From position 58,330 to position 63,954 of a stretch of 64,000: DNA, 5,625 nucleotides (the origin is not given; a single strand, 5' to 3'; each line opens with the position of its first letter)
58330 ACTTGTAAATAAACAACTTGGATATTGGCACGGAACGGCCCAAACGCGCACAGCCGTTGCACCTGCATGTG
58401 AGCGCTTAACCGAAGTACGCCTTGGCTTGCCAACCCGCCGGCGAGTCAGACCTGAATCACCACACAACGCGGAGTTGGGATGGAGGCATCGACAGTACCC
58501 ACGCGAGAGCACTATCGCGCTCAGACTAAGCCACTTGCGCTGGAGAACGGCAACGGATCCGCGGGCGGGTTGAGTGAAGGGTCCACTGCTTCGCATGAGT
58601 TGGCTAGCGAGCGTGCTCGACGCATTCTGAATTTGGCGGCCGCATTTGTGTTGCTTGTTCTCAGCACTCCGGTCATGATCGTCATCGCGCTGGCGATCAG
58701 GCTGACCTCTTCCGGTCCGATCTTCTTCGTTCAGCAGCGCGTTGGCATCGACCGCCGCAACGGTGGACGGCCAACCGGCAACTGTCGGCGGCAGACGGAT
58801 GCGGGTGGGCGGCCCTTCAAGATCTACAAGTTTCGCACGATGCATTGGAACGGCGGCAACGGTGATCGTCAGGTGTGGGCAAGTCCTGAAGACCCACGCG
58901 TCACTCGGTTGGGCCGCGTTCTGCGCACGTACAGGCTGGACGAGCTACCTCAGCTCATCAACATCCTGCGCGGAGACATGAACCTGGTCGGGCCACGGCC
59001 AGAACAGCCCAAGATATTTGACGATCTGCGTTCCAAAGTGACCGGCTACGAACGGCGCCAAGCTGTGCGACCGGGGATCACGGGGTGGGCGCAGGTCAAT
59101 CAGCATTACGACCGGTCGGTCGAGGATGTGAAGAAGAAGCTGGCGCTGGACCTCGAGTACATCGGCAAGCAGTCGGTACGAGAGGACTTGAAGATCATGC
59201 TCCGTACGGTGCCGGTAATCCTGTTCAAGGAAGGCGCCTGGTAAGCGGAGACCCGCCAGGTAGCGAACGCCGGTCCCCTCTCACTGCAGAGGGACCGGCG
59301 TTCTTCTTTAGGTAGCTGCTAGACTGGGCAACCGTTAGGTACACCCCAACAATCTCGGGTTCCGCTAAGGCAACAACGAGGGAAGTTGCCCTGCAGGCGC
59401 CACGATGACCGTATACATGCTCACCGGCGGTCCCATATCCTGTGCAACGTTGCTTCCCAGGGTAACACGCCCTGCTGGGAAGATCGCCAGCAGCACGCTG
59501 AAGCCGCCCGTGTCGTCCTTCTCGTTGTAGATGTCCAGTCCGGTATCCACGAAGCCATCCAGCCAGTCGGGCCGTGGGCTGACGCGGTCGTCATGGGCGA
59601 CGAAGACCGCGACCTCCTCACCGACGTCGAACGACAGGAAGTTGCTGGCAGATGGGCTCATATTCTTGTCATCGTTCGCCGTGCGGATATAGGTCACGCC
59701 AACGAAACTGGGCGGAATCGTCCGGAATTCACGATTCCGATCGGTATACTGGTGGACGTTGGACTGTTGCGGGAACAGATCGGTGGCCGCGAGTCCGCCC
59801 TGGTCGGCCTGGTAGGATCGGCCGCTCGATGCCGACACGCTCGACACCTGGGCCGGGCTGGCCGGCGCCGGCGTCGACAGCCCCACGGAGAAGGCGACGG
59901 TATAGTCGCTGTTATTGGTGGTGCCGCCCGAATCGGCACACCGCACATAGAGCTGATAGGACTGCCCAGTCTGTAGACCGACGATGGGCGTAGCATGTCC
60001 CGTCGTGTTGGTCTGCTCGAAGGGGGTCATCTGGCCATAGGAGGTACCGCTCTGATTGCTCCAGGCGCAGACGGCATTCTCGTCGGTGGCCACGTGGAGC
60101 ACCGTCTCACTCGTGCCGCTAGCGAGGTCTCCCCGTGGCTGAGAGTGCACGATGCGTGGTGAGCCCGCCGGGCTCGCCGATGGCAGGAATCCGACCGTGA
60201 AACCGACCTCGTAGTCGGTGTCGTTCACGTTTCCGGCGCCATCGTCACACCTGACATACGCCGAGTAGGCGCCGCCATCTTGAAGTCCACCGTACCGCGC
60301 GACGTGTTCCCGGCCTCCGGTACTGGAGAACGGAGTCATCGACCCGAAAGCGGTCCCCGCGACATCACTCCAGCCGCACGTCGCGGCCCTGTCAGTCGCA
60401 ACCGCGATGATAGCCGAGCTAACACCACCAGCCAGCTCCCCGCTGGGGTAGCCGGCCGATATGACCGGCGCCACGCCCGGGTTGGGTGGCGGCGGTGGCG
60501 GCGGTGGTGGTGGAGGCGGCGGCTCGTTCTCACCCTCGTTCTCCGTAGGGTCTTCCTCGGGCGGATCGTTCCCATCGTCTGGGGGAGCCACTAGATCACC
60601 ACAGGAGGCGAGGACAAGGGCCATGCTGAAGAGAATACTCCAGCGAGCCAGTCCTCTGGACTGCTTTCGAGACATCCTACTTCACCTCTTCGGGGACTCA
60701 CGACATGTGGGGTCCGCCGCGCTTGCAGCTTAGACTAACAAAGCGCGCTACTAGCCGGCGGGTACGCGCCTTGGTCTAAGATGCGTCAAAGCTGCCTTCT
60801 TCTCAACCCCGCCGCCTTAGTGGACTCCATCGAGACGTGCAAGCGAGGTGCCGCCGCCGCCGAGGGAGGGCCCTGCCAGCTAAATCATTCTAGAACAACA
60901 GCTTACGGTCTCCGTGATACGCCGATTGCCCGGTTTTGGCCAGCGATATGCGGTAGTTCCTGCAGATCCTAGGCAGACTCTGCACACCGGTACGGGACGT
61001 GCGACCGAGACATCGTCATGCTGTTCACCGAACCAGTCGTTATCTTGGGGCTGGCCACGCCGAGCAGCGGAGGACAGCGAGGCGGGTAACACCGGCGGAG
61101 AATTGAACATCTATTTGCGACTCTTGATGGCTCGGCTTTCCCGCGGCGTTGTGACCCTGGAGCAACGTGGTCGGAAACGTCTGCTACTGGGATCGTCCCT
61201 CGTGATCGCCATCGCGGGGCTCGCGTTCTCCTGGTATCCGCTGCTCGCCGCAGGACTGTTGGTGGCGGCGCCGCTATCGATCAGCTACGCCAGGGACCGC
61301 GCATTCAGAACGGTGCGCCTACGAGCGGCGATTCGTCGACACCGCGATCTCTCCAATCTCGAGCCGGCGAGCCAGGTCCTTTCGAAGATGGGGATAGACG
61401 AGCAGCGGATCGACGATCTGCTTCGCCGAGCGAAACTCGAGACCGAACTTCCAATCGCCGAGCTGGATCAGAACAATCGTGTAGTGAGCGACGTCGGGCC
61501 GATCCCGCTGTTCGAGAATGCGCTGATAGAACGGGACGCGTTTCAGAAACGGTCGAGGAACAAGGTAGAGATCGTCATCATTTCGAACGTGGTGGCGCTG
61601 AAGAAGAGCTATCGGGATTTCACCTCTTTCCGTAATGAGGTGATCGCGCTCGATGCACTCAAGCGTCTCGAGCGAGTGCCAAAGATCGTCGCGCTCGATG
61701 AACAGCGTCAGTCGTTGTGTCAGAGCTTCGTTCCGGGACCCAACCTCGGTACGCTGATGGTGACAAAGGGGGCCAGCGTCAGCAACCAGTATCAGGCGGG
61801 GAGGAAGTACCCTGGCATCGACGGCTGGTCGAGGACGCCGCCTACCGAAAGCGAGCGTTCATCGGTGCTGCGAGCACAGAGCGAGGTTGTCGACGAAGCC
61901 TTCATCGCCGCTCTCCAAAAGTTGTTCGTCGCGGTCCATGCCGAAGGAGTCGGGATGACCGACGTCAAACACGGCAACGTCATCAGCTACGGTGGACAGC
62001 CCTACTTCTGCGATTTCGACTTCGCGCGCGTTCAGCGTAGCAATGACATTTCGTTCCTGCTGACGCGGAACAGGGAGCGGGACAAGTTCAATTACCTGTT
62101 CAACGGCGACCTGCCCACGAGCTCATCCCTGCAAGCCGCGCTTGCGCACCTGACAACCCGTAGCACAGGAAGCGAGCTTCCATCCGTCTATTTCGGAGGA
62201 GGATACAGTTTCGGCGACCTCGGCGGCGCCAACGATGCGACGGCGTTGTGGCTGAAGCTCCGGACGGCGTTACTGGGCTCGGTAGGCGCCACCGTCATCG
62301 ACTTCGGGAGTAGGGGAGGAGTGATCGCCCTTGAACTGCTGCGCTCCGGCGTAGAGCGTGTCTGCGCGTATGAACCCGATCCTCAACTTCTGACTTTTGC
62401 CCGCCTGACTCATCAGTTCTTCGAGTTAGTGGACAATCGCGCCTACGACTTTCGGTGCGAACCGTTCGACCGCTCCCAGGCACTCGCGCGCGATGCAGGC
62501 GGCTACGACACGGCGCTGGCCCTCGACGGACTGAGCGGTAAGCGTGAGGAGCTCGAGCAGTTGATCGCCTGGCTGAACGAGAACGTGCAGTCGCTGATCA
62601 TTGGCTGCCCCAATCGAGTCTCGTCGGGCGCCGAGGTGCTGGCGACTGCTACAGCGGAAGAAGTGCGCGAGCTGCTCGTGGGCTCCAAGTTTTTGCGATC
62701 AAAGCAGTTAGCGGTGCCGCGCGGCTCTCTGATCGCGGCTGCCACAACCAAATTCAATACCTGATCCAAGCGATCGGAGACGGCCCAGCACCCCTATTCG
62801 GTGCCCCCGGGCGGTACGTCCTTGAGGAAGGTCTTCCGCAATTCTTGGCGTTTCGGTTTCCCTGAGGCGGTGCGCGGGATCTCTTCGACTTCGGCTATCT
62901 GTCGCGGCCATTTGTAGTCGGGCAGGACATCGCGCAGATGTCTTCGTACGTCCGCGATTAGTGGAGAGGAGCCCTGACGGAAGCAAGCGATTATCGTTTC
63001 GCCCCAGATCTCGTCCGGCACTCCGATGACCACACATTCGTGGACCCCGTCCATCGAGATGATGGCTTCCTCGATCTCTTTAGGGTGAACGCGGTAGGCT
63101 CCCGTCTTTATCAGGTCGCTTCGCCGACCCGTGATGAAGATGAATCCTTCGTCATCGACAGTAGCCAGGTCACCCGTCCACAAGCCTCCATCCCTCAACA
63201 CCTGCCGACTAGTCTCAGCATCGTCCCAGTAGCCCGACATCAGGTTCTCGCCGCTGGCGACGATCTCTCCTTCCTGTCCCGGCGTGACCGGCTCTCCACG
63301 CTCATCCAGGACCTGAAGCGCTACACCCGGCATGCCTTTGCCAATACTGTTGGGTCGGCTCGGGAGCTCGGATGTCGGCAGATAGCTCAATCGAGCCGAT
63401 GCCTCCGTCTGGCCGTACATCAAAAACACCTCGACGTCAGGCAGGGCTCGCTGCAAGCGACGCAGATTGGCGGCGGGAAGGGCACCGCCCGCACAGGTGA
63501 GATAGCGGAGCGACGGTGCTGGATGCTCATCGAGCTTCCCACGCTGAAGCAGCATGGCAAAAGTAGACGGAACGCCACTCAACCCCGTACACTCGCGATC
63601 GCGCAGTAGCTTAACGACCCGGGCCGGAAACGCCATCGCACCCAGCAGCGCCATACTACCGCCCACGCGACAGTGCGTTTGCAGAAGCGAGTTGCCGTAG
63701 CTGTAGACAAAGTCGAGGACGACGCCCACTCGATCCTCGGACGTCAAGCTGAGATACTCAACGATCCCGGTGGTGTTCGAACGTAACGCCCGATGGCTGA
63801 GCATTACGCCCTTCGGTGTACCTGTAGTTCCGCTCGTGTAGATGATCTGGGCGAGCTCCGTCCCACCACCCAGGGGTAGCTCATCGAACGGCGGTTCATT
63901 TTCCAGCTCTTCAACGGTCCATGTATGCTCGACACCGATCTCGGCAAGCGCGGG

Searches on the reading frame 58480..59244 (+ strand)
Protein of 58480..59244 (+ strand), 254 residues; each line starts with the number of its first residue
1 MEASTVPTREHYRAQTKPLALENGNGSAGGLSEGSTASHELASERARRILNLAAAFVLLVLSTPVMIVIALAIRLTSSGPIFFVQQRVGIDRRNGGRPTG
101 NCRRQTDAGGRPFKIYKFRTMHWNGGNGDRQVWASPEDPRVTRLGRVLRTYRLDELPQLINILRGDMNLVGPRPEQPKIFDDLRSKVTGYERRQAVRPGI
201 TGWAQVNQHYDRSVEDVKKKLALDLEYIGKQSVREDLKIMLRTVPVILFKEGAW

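Call 12: search_protein_families(library=pfam, proteins=[window:58480-59244:+], max_evalue=0.001)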
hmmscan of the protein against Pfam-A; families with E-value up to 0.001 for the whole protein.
window:58480-59244:+ (254 aa): 1 family
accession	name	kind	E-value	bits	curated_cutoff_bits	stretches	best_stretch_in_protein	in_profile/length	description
PF02397.22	Bac_transf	-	2.9e-59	200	27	1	47-248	1-178/179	Bacterial sugar transferase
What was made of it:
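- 58480..59244 (+): Polyprenyl-phosphate sugar transferase (priming enzyme). It flanks module B, as it does in single-module relatives. Pfam Bac_transf 200 bits (call 12).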

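Call 29: find_encoding_contigs(protein=window:58480-59244:+, flank=10000, max_places=3)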
Protein window:58480-59244:+ (254 aa): 3 contigs read that carry it; 3 places shown.
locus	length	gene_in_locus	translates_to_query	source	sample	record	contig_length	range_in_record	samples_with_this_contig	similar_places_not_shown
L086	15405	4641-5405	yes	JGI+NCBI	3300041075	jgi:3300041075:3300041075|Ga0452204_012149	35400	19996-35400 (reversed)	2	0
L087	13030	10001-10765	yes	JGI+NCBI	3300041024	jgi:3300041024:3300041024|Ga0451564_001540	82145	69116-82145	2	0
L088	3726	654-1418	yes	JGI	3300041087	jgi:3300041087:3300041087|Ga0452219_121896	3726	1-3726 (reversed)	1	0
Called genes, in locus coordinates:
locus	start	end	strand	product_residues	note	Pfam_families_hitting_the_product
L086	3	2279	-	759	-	?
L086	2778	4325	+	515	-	PF00072:Response_reg, PF00158:Sigma54_activat, PF14532:Sigma54_activ_2, PF07728:AAA_5, PF25601:AAA_lid_14, PF02954:HTH_8 (weak)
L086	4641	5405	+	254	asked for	PF02397:Bac_transf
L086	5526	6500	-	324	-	-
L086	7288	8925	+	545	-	-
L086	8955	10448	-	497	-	PF00501:AMP-binding, PF13193:AMP-binding_C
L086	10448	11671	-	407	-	PF09861:Lar_N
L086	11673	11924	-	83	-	PF00550:PP-binding (weak)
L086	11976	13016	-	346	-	-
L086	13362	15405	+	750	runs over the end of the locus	-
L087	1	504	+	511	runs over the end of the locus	PF00072:Response_reg, PF00158:Sigma54_activat, PF14532:Sigma54_activ_2, PF07728:AAA_5, PF25601:AAA_lid_14, PF02954:HTH_8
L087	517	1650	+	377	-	PF00512:HisKA, PF02518:HATPase_c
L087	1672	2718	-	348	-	PF02350:Epimerase_2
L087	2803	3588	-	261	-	PF02563:Poly_export (weak), PF10531:SLBB (weak)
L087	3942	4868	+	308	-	PF00072:Response_reg, PF00990:GGDEF (weak)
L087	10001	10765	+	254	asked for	PF02397:Bac_transf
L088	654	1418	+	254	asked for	PF02397:Bac_transf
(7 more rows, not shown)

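Call 58: search_protein_families(library=ncbifam, proteins=[window:58480-59244:+, L086:5526-6500:-, L086:7288-8925:+, L086:8955-10448:-, L086:10448-11671:-, L086:11673-11924:-, L086:11976-13016:-], max_evalue=0.00001)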
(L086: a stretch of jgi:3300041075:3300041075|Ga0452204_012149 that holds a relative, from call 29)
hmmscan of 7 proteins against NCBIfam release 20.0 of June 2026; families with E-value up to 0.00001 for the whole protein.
window:58480-59244:+ (254 aa): 10 families
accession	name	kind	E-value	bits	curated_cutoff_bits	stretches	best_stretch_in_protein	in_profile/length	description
TIGR03025.1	EPS_sugtrans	subfamily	3e-75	254.2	295.55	2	109-253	302-444/445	exopolysaccharide biosynthesis polyprenyl glycosylphosphotransferase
TIGR03023.1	WcaJ_sugtrans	equivalog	7.1e-67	226.6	410.75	2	109-253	307-452/453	undecaprenyl-phosphate glucose phosphotransferase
TIGR03013.1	EpsB_2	subfamily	1.5e-66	225.4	393.35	1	39-253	247-442/443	TIGR03013 family XrtA/PEP-CTERM system glycosyltransferase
TIGR03022.1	WbaP_sugtrans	subfamily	5.6e-44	151.1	403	1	44-253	256-455/456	undecaprenyl-phosphate galactose phosphotransferase WbaP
NF007518.0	PRK10124.1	equivalog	6.4e-43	147.1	684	1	47-244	274-454/464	undecaprenyl-phosphate glucose phosphotransferase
NF050817.1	PolSacchBiosHfsE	equivalog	8.5e-42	143.5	750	2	114-248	321-460/467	polysaccharide biosynthesis protein HfsE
NF041877.1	EPS_EpsZ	equivalog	1.9e-39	135.6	800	1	38-253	260-458/459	exopolysaccharide biosynthesis polyisoprenyl-phosphate hexose-1-phosphate transferase EpsZ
NF052601.1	undeca_RfbP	equivalog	1e-37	129.7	330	2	137-250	131-238/244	undecaprenyl-phosphate galactose phosphotransferase family protein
NF045514.1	glycotran_HepC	equivalog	3.8e-24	85.2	140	2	110-174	162-211/220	heterocyst development glycosyltransferase HepC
NF011751.0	PRK15204.1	equivalog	4.5e-21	75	907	1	46-254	279-476/476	undecaprenyl-phosphate galactose phosphotransferase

L086:5526-6500:- (324 aa): 0 families

L086:7288-8925:+ (545 aa): 0 families

L086:8955-10448:- (497 aa): 107 families (the best 25 are shown)
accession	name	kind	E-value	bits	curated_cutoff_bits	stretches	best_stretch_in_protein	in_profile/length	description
TIGR03098.1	ligase_PEP_1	hypoth_equivalog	2.6e-94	316.5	592.35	1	11-485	10-516/517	acyl-CoA ligase (AMP-forming), exosortase A system-associated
NF004837.0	PRK06187.1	subfamily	3.5e-92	309.3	476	1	7-488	14-523/531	long-chain-fatty-acid--CoA ligase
NF006182.0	PRK08316.1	subfamily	6.7e-81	272.3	663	1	3-489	13-519/523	fatty acyl-CoA synthetase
NF009233.0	PRK12583.1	subfamily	1.2e-75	255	832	1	147-490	205-553/558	fatty acid CoA ligase family protein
NF005702.0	PRK07514.1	subfamily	2.8e-71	240.4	558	1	6-487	8-500/506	malonyl-CoA synthase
NF002966.0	PRK03640.1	equivalog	8.1e-68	229.2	556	1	7-486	8-479/483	o-succinylbenzoate--CoA ligase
NF052269.1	Staph_lig_FadD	equivalog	1.2e-66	225.1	650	1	14-487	13-493/499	long-chain-fatty-acid--CoA ligase FadD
TIGR01733.1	AA-adenyl-dom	subfamily_domain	9.6e-66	222.3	317.4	1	29-420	1-409/409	amino acid adenylation domain-containing protein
NF004758.0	PRK06087.1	equivalog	6.1e-65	219.6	736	2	129-489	174-537/548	medium-chain fatty-acid--CoA ligase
NF004114.0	PRK05605.1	equivalog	1.3e-63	215.2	766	2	143-489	221-571/575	long-chain-fatty-acid--CoA ligase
NF052580.1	Str24CoAsynCasG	equivalog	3.7e-63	213.7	750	2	216-483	273-546/548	steroid-24-oyl-CoA synthetase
NF005676.0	PRK07470.1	equivalog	3.1e-62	210.9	774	2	149-487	182-529/544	acyl-CoA synthetase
TIGR01923.1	menE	equivalog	2.8e-61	207.7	330.15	1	29-483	1-442/442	o-succinylbenzoate--CoA ligase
NF005307.0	PRK06839.1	equivalog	1.9e-60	204.9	748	1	15-485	16-491/496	o-succinylbenzoate--CoA ligase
NF005857.1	PRK07786.1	exception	2.4e-60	204.5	733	2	144-487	167-512/513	fatty-acid--CoA ligase FadD5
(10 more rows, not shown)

L086:10448-11671:- (407 aa): 4 families
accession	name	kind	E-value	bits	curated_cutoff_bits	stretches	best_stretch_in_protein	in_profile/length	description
NF052593.1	NPN_racem_MAR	equivalog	2.5e-49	168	500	1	51-328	50-325/415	nickel-dependent malate racemase, LarAH6 family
NF033504.2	Ni_dep_LarA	equivalog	1.4e-46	159.1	460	1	51-327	53-328/422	nickel-dependent lactate racemase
NF052595.1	NPN_LarAH5_MAR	equivalog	3e-43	148.3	462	1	53-326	51-323/415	nickel-dependent malate racemase, LarAH5 family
NF052525.1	NPN_LarAH10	equivalog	5.3e-34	117.6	540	1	51-321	52-330/426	NPN-dependent 2-hydroxyacid racemase, LarAH10 family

L086:11673-11924:- (83 aa): 3 families
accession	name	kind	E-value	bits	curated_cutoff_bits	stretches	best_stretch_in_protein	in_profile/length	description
NF058660.1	cispen_ACP_AmcB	equivalog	4.7e-11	42.7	80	1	19-77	20-78/80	cispentacin biosynthesis acyl carrier protein AmcB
NF003464.0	PRK05087.1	equivalog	2.7e-08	33.7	68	1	3-76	4-76/78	D-alanine--poly(phosphoribitol) ligase subunit DltC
NF052616.1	ACP_for_OlsHI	equivalog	1e-06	29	130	1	5-77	7-80/83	ornithine lipid biosynthesis acyl carrier protein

L086:11976-13016:- (346 aa): 0 families
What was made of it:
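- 58480..59244 (+): TIGR03025 254 bits against a cutoff of 295 (call 58).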

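Call 78: search_protein_families(library=pfam, proteins=[L086:5526-6500:-, L086:7288-8925:+], max_evalue=0.001)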
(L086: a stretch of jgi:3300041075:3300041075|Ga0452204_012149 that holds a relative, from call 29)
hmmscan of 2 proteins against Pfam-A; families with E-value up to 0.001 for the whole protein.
L086:5526-6500:- (324 aa): 0 families

L086:7288-8925:+ (545 aa): 0 families

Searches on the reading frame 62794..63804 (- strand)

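Call 13: search_protein_families(library=pfam, proteins=[window:62794-63804:-], max_evalue=0.001)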
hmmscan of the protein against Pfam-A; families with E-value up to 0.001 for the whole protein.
window:62794-63804:- (336 aa): 2 families
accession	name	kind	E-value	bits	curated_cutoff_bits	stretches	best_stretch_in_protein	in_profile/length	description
PF00501.34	AMP-binding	-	3e-34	118.9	29.9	1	1-193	181-384/384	AMP-binding enzyme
PF13193.12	AMP-binding_C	-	1e-18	68.5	24.5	1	243-316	1-76/76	AMP-binding enzyme C-terminal domain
